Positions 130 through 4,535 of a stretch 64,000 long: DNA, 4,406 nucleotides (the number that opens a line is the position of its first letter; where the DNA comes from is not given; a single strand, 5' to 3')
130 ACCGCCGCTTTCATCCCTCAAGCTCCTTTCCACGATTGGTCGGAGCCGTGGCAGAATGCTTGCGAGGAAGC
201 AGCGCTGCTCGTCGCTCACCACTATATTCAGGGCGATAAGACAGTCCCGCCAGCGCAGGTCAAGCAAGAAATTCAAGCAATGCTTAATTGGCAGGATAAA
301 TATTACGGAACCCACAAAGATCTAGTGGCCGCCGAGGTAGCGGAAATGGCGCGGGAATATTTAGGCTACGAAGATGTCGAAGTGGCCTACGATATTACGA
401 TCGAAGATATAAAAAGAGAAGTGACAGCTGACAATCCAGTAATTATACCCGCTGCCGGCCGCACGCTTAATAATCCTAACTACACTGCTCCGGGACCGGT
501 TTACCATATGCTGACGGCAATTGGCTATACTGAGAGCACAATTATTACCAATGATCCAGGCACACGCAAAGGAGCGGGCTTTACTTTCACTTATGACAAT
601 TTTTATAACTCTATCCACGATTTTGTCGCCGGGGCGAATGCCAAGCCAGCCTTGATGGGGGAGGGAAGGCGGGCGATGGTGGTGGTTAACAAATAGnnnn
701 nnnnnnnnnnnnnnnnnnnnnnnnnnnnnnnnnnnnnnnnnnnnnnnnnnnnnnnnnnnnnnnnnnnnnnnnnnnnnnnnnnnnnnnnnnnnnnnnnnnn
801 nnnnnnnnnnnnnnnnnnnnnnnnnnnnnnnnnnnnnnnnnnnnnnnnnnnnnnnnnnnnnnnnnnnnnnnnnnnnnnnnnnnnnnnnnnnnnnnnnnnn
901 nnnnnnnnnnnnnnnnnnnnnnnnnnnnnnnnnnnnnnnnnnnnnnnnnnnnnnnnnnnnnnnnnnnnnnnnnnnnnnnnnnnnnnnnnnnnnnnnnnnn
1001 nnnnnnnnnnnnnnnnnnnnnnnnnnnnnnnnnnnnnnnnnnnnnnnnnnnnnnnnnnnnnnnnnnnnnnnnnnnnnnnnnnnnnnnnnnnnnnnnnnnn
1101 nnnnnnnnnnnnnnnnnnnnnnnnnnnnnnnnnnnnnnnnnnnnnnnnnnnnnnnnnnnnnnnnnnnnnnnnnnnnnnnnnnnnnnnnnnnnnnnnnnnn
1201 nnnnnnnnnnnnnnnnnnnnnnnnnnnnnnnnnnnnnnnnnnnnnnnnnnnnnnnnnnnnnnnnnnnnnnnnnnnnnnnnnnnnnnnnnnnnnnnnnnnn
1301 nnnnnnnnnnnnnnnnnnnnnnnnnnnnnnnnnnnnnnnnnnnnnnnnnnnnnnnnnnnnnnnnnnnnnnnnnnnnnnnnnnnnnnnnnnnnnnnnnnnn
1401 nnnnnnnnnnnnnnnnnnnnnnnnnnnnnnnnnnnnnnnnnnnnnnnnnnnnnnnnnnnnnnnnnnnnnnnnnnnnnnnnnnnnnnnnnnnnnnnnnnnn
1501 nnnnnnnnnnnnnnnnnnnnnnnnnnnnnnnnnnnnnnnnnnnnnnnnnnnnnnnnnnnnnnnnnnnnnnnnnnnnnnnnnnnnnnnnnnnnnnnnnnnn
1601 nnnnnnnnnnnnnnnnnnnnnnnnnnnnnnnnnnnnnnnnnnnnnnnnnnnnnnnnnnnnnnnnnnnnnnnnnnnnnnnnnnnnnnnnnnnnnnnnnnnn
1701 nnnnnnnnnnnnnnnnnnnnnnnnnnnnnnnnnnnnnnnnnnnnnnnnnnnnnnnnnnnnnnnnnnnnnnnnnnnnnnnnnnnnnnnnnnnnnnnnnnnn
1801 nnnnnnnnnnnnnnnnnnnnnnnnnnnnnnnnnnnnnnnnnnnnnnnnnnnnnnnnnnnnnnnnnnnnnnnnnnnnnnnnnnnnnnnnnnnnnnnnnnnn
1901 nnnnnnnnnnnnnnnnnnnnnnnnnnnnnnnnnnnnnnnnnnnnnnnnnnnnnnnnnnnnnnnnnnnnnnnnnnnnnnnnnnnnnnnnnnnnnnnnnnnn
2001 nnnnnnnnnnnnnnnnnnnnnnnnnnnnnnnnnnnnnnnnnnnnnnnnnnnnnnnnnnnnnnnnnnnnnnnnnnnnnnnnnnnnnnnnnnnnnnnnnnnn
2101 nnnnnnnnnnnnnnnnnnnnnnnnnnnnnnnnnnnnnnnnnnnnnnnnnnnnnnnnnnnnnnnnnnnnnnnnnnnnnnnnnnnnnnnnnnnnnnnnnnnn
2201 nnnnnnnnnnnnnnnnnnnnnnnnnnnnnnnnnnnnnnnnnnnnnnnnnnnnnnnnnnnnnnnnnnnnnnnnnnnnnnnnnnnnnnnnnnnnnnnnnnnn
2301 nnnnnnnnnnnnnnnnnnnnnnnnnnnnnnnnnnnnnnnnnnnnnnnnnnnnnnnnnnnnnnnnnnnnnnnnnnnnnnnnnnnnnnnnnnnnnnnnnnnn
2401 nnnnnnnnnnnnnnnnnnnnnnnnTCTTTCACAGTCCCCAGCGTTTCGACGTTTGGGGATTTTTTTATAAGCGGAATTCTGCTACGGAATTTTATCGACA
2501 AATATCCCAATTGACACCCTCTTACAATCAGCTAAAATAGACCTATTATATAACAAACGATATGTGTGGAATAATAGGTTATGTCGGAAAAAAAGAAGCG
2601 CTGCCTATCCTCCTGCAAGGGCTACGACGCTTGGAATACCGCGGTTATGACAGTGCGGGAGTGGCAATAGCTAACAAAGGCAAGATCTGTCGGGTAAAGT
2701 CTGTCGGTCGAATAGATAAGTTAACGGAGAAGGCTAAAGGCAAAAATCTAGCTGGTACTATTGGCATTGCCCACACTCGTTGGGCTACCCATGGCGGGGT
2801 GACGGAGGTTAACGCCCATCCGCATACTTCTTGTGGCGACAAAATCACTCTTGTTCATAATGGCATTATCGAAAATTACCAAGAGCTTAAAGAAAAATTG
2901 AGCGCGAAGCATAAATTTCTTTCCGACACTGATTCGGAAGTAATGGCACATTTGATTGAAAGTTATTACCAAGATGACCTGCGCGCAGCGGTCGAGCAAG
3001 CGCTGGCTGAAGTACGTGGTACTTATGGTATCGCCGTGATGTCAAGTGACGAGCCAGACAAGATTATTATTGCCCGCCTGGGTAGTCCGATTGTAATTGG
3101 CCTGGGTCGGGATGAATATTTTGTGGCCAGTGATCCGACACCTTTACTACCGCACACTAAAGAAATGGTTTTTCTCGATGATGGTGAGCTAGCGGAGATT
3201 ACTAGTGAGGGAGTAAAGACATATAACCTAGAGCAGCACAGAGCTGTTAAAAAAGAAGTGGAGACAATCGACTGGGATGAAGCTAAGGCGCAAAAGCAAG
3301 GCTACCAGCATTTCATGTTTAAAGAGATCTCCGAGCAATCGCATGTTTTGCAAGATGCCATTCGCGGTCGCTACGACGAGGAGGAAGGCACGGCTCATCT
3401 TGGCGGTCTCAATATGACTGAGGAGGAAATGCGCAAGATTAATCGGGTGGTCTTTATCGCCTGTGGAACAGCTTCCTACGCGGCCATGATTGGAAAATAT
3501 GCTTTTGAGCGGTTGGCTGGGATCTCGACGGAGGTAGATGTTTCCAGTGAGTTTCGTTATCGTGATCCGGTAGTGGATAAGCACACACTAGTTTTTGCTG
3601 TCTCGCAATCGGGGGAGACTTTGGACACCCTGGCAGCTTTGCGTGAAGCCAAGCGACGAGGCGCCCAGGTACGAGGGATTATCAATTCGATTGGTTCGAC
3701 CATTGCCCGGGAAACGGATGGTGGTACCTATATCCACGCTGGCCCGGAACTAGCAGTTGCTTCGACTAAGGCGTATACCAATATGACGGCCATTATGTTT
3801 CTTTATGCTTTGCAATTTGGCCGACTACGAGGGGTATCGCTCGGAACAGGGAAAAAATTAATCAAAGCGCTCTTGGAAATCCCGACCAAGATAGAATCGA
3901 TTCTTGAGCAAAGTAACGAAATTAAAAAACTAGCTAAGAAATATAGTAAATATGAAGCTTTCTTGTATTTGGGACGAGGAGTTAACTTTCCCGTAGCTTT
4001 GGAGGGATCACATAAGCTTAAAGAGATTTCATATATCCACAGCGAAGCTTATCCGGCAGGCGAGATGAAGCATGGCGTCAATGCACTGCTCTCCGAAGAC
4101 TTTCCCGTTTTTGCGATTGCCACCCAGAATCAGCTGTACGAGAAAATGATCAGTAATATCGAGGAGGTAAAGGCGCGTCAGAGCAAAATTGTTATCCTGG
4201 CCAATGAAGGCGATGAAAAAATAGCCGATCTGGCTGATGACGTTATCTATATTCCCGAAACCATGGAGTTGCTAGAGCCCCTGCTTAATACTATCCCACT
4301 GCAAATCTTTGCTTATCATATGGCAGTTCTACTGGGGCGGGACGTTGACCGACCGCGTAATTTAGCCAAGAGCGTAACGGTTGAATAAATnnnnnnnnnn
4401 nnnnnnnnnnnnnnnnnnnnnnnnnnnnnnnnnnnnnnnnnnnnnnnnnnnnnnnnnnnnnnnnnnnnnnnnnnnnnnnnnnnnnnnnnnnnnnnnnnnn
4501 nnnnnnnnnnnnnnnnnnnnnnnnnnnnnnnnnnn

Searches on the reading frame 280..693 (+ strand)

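Call 8: search_protein_families(library=pfam, proteins=[window:280-693:+], max_evalue=0.001)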
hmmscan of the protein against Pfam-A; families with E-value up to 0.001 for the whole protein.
window:280-693:+ (138 aa): 1 family
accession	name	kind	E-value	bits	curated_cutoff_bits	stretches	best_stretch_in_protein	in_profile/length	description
PF13529.12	Peptidase_C39_2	-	2.3e-07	31.9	24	1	9-93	59-142/143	Peptidase_C39 like family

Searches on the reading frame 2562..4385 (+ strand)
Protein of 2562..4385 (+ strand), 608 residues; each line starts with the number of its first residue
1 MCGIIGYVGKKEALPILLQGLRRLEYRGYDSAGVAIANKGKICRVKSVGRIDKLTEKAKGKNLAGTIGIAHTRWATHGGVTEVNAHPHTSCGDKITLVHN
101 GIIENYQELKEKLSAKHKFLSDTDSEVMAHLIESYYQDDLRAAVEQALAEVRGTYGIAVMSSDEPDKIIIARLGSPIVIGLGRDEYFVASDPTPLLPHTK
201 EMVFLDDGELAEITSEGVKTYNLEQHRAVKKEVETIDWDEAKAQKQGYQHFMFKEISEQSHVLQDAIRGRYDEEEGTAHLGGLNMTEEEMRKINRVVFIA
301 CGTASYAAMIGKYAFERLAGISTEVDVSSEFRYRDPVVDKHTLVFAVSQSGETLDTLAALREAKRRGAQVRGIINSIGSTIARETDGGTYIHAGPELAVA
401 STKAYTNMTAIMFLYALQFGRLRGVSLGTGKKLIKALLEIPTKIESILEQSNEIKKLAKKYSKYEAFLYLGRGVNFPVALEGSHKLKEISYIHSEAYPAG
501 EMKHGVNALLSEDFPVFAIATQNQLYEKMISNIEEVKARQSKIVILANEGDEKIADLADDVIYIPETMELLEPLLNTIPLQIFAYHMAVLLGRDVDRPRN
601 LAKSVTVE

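Call 8: search_protein_families(library=pfam, proteins=[window:2562-4385:+], max_evalue=0.001)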
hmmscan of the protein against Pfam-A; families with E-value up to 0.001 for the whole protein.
window:2562-4385:+ (608 aa): 4 families
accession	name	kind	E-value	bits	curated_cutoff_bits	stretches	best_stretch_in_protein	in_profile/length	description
PF01380.27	SIS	-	8.8e-54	181.3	25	2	290-412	2-125/131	SIS domain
PF13522.11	GATase_6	-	7e-19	68.6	27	1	64-176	9-115/130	Glutamine amidotransferase domain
PF13537.11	GATase_7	-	3.2e-13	50.2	25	1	84-195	12-121/123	Glutamine amidotransferase domain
PF13230.11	GATase_4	-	1.6e-06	27.7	23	1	63-134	69-140/272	Glutamine amidotransferases class-II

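Call 27: find_encoding_contigs(protein=window:2562-4385:+, flank=10000, max_places=3)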
Protein window:2562-4385:+ (608 aa): 2 contigs read that carry it; 1 place shown.
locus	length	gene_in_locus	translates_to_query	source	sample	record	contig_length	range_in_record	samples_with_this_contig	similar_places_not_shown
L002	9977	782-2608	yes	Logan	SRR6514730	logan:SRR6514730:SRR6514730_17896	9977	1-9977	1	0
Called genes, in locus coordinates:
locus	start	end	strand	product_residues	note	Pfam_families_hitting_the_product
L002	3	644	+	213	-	?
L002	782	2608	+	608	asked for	PF13230:GATase_4 (weak), PF13522:GATase_6, PF13537:GATase_7, PF01380:SIS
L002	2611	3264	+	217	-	PF00702:Hydrolase, PF12710:HAD (weak), PF13419:HAD_2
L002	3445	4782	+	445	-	PF02878:PGM_PMM_I, PF02879:PGM_PMM_II, PF02880:PGM_PMM_III, PF00408:PGM_PMM_IV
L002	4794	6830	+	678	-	PF02775:TPP_enzyme_C, PF14890:Intein_splicing, PF14528:LAGLIDADG_3 (faint)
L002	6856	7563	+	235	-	PF11611:DUF4352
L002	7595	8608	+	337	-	PF14257:DUF4349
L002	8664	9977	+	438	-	?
